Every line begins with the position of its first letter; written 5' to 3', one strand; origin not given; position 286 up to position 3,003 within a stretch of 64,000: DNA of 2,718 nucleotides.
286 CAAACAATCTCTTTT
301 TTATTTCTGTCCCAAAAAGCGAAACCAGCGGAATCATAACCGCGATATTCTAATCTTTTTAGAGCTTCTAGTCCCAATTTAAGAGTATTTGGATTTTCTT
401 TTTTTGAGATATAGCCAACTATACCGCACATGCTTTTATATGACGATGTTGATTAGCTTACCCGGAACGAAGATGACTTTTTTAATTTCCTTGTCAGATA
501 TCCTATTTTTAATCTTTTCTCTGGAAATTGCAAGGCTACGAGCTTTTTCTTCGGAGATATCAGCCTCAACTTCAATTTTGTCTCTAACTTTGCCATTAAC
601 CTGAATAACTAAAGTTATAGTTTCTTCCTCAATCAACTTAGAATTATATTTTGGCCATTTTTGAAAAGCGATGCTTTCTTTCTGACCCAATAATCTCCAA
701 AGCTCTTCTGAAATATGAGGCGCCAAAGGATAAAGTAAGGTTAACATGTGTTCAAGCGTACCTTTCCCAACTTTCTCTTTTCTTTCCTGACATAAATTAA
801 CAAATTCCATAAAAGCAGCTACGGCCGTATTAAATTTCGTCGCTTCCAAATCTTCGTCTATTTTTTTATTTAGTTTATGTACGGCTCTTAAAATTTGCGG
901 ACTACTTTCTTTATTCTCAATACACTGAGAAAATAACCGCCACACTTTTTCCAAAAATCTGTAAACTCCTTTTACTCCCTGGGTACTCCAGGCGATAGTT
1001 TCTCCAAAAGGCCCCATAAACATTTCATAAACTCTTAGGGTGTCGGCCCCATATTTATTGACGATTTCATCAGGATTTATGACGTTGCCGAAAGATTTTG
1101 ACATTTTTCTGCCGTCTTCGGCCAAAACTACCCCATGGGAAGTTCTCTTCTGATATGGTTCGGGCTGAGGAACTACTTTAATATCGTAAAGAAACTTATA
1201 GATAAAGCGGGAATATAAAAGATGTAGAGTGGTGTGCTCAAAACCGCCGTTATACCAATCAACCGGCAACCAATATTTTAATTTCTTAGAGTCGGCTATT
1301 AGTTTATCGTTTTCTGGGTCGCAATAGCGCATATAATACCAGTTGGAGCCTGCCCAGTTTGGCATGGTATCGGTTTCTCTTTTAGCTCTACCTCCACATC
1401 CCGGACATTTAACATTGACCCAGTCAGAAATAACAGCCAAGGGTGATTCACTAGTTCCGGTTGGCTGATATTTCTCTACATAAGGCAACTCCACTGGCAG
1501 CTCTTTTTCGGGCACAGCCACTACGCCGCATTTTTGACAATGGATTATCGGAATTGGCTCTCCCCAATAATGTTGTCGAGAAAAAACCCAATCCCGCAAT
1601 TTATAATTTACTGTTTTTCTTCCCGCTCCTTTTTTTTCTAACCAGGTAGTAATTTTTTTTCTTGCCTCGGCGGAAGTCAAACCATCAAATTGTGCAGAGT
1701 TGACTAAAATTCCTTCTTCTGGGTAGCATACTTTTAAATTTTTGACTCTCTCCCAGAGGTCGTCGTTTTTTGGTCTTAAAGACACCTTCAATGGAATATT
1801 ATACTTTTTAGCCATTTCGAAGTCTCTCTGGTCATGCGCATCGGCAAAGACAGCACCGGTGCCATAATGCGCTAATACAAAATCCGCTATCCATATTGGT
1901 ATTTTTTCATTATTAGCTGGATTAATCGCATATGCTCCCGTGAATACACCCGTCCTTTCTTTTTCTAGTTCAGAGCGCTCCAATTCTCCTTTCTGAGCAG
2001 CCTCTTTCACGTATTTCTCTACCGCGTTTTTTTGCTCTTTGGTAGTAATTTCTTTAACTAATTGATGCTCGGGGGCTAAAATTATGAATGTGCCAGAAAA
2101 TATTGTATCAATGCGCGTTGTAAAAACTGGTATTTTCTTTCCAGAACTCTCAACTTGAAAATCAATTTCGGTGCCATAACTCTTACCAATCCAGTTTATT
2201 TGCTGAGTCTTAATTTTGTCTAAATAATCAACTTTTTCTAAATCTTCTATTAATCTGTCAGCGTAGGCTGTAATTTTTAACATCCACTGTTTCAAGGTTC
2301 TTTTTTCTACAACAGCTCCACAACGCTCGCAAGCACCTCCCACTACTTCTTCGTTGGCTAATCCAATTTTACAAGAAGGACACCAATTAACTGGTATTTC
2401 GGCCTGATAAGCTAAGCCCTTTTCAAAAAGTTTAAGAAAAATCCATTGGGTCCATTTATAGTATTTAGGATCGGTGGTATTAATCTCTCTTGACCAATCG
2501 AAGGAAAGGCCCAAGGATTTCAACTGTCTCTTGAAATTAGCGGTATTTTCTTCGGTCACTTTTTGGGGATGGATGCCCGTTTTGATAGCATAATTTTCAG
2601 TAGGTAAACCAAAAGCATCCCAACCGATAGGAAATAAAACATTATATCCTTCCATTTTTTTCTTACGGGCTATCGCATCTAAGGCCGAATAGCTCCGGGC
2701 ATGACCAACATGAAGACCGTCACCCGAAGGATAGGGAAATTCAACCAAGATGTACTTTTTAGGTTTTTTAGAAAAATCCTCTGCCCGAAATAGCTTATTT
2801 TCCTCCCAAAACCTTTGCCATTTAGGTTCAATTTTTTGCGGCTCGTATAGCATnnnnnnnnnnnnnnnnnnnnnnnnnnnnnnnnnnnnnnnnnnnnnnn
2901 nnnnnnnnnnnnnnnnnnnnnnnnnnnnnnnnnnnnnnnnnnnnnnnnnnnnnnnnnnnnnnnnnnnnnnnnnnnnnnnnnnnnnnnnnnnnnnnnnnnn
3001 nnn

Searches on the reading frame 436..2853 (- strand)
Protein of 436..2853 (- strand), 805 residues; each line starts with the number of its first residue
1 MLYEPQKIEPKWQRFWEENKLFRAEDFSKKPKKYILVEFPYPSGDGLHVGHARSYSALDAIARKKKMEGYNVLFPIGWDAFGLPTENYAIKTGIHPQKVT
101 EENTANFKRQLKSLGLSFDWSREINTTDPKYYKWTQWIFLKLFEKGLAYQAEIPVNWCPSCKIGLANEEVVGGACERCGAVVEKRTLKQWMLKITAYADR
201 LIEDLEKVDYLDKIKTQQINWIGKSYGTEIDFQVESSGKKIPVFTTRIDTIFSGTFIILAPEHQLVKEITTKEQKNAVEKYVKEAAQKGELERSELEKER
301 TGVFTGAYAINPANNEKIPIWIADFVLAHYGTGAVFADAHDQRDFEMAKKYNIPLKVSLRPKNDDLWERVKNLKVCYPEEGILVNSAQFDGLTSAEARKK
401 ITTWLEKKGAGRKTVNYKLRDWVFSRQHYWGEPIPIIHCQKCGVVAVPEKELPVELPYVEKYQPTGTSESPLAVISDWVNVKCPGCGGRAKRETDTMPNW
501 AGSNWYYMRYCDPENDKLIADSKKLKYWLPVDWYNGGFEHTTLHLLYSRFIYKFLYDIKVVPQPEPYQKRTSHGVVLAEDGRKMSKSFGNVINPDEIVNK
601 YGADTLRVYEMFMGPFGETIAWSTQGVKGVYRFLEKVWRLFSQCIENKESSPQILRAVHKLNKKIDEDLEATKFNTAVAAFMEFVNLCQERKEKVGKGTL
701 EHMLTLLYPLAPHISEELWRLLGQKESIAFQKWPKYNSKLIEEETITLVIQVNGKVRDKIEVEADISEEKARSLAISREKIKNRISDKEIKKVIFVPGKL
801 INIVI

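Call 59: search_protein_families(library=pfam, proteins=[window:436-2853:-], max_evalue=0.00001)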
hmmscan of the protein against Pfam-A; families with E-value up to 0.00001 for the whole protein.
window:436-2853:- (805 aa): 5 families
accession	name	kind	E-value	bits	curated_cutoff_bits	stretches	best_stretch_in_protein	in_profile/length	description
PF13603.12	tRNA-synt_1_2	-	8.2e-63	211.7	25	1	220-406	2-185/185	Leucyl-tRNA synthetase, editing domain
PF00133.28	tRNA-synt_1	-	7.6e-57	193.4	22.7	2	11-294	1-295/414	tRNA synthetases class I (I, L, M and V)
PF09334.17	tRNA-synt_1g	-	2.5e-32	112.6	20.1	1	35-180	3-144/391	tRNA synthetases class I (M)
PF08264.19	Anticodon_1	-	6.3e-23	81.7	25.1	1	654-769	4-145/148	Anticodon-binding domain of tRNA ligase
PF01406.26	tRNA-synt_1e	-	2.2e-07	31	27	0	573-609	243-279/301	tRNA synthetases class I (C) catalytic domain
